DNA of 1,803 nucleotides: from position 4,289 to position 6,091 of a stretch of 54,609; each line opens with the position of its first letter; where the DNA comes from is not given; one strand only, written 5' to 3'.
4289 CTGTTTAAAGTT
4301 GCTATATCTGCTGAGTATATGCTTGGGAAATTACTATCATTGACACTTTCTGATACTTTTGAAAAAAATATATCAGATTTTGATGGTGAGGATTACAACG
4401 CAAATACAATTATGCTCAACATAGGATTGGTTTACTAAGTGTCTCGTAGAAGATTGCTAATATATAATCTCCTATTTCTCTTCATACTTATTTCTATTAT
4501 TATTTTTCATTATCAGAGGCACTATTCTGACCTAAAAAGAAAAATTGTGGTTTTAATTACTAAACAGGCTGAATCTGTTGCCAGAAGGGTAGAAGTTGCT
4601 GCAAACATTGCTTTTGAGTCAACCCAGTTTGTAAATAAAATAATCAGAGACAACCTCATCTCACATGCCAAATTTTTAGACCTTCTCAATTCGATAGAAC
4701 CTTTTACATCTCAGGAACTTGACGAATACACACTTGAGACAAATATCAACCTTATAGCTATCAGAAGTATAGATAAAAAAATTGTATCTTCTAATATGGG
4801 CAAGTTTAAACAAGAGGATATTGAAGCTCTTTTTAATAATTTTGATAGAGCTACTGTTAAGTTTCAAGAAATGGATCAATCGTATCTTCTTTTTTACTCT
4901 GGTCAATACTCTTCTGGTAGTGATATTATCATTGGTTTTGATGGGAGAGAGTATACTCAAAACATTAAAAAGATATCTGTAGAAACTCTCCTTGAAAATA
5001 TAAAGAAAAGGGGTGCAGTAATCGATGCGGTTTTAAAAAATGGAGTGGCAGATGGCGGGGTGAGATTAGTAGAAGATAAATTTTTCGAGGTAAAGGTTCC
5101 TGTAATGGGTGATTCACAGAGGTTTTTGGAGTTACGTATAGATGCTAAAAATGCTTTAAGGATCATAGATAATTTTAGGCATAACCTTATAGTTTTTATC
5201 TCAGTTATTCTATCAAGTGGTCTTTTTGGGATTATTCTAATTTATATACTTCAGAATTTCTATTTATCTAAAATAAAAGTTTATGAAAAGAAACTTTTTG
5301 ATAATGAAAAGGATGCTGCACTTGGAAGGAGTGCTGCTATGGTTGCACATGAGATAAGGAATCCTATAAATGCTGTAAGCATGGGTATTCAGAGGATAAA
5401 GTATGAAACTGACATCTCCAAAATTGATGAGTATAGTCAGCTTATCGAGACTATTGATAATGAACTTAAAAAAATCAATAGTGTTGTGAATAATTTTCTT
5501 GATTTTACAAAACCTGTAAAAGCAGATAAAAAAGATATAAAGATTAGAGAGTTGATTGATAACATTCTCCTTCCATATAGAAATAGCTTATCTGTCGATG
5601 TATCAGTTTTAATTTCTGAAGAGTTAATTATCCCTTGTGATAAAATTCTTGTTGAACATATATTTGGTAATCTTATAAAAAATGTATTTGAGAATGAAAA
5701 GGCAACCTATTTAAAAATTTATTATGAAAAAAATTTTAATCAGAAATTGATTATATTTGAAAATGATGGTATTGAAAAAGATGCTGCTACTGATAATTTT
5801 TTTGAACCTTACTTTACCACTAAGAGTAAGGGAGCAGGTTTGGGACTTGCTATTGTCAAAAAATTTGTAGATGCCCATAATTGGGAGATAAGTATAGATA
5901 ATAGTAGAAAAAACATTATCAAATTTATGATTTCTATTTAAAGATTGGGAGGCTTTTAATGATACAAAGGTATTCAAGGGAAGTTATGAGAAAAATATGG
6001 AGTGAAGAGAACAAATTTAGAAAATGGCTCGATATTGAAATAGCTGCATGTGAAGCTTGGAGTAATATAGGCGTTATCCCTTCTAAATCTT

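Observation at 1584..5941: Co-directional envelope cluster as a candidate uncharacterised extracytoplasmic sensing or redox module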

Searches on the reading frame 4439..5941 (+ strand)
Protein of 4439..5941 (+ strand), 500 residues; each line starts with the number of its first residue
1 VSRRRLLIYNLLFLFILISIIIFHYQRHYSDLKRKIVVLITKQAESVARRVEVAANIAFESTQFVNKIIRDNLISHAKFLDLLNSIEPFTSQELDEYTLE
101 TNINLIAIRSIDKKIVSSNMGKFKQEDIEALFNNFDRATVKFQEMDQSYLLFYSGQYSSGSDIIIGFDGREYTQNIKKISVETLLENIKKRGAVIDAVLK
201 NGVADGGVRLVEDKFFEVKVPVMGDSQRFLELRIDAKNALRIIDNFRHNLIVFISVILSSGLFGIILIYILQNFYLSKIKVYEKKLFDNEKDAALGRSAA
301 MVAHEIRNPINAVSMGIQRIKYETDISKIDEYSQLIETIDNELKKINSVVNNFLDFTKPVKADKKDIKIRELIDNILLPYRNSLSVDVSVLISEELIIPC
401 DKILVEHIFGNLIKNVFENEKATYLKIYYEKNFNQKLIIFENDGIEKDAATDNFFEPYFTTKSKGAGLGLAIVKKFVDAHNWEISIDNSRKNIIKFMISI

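Call 3: search_protein_families(library=pfam, proteins=[window:4439-5941:+], max_evalue=1)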
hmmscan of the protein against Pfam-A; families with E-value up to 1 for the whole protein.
window:4439-5941:+ (500 aa): 8 families
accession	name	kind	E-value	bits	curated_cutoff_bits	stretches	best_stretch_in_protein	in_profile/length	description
PF00512.31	HisKA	-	7.4e-12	45.6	26.9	1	295-358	2-62/66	His Kinase A (phospho-acceptor) domain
PF02518.31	HATPase_c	-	3e-11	44.2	26.4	1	401-490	2-97/111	Histidine kinase-, DNA gyrase B-, and HSP90-like ATPase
PF14501.12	HATPase_c_5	-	5.6e-05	23.4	22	1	406-493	7-95/102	GHKL domain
PF13058.12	DUF3920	-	0.018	15.7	27.3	0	140-182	41-83/126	Protein of unknown function (DUF3920)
PF19191.5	HEF_HK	-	0.062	14.2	24.1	0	295-347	2-52/67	HEF_HK domain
PF00106.31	adh_short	-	0.063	13.2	26.6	1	310-352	44-84/195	short chain dehydrogenase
PF20403.5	DUF6693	-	0.11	13.2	31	1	238-288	4-54/104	Family of unknown function (DUF6693)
PF22270.1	MlrA_helical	-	0.23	12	27.7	1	365-393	29-57/75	Transcriptional regulator MlrA, helical domain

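Call 4: search_protein_families(library=ncbifam, proteins=[window:4439-5941:+], max_evalue=1)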
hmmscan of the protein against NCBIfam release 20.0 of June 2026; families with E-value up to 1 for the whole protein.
window:4439-5941:+ (500 aa): 62 families (the best 25 are shown)
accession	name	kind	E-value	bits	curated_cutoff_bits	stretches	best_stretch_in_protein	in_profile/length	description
NF008468.0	PRK11360.1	equivalog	4.7e-36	124.3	646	1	280-489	381-595/616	two-component system sensor histidine kinase AtoS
NF007688.0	PRK10364.1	equivalog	4.8e-27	94.8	479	1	228-492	174-441/460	two-component system sensor histidine kinase ZraS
NF053867.1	SprKinKinDBac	equivalog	1.4e-24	86.5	775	1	256-498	246-493/500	sporulation kinase KinD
NF049962.1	HisKinFlgSCampy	equivalog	9.4e-19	67.5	600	1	288-493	125-332/338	fla regulon two-component system sensor histidine kinase FlgS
NF047496.1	HK_LIC11548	equivalog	9.4e-18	64.3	750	1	273-498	338-585/589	LIC_11548 family sensor histidine kinase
NF047497.1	HK_LIC_12097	equivalog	1.1e-17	63.8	500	1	278-500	133-364/367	LIC_12097 family sensor histidine kinase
NF007004.0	PRK09467.1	equivalog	1.1e-15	57.4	415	1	300-493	237-427/440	two-component system sensor histidine kinase EnvZ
NF040750.1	tetrathio_HK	equivalog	4.5e-15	55.1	750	1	280-491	323-543/555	tetrathionate respiration histidine kinase TtrS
NF047794.1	HisKinPtgB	equivalog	2.3e-14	52.6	1000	1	284-485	431-638/656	two-component system sensor histidine kinase PgtB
NF046044.1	PnpS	equivalog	2.4e-14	53.2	400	1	300-497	175-386/390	two-component system histidine kinase PnpS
NF008312.0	PRK11100.1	equivalog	5.1e-14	52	356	1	301-493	262-465/477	two-component system sensor histidine kinase CreC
NF045595.1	HK_scytonemin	equivalog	9.9e-14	50.6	865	1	299-491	419-624/637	scytonemin biosynthesis sensor histidine kinase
NF010411.0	PRK13837.1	equivalog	7.3e-13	47.4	647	2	444-487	618-660/828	two-component system VirA-like sensor kinase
NF052314.1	T9SS_HK_PorY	subfamily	1.1e-12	47.7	350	1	302-489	218-408/418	PorY family sensor histidine kinase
TIGR02916.1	PEP_his_kin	equivalog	1.2e-12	47.3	300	1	275-489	456-667/679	XrtA/PEP-CTERM system histidine kinase PrsK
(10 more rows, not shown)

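Call 48: search_solved_structures(query=window:4439-5941:+, max_evalue=0.001)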
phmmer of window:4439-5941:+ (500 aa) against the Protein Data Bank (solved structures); distinct sequences matched with E-value up to 0.001: 22.
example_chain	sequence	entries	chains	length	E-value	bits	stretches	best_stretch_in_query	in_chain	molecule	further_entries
3a0r_A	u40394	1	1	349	4.7e-20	75.2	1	277-497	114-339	Sensor protein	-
9jfj_A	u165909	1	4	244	1.7e-16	63.5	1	275-488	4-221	Sensor histidine kinase ZraS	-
3d36_A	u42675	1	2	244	6.2e-16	61.6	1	290-488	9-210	Sporulation kinase B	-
5uht_A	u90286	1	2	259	1e-10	44.5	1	299-489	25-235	Sensor histidine kinase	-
2c2a_A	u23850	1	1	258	1e-10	44.5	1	299-489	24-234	SENSOR HISTIDINE KINASE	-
3dge_A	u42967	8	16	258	1e-10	44.5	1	299-489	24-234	Sensor protein | Histidine kinase | Sensor histidine kinase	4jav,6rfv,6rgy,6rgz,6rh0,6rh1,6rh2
4jas_A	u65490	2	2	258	1.8e-10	43.6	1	299-489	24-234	Histidine kinase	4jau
6azr_A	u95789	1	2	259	1.9e-10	43.6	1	299-489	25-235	Sensor histidine kinase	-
6rh7_A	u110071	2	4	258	2.2e-09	40.1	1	299-489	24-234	Sensor histidine kinase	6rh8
9p6i_A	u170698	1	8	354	2.6e-09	39.8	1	276-486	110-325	histidine kinase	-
3a0t_A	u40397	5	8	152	1e-08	37.8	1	384-497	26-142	Sensor protein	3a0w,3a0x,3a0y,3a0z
4gcz_A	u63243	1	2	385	7.3e-08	35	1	283-485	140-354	Blue-light photoreceptor, Sensor protein fixL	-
8a3u_A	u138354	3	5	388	8.2e-08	34.9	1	283-485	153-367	Putative Sensory box protein,Sensor protein FixL | Putative Sensory box protein,Putative Sensory box protein,Sensor protein FixL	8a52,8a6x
8a7f_A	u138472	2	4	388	8.2e-08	34.9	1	283-485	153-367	Putative Sensory box protein,Sensor protein FixL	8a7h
8vc9_A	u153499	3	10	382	2.8e-07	33.1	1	283-494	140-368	Leptospira virulence regulator B (LvrB) | histidine kinase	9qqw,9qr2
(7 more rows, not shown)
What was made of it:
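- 4439..5941 (+): G7: sensor histidine kinase with 2 TM segments, a ~225-aa periplasmic domain and an AtoS/ZraS-like transmitter. Calls 3, 4 and 48.
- The kinase sensor domain matches nothing known (calls 4, 48).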

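Call 68: search_protein_families(library=padloc, proteins=[window:4439-5941:+], max_evalue=0.01)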
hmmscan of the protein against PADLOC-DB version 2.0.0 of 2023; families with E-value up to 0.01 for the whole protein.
window:4439-5941:+ (500 aa): 0 families
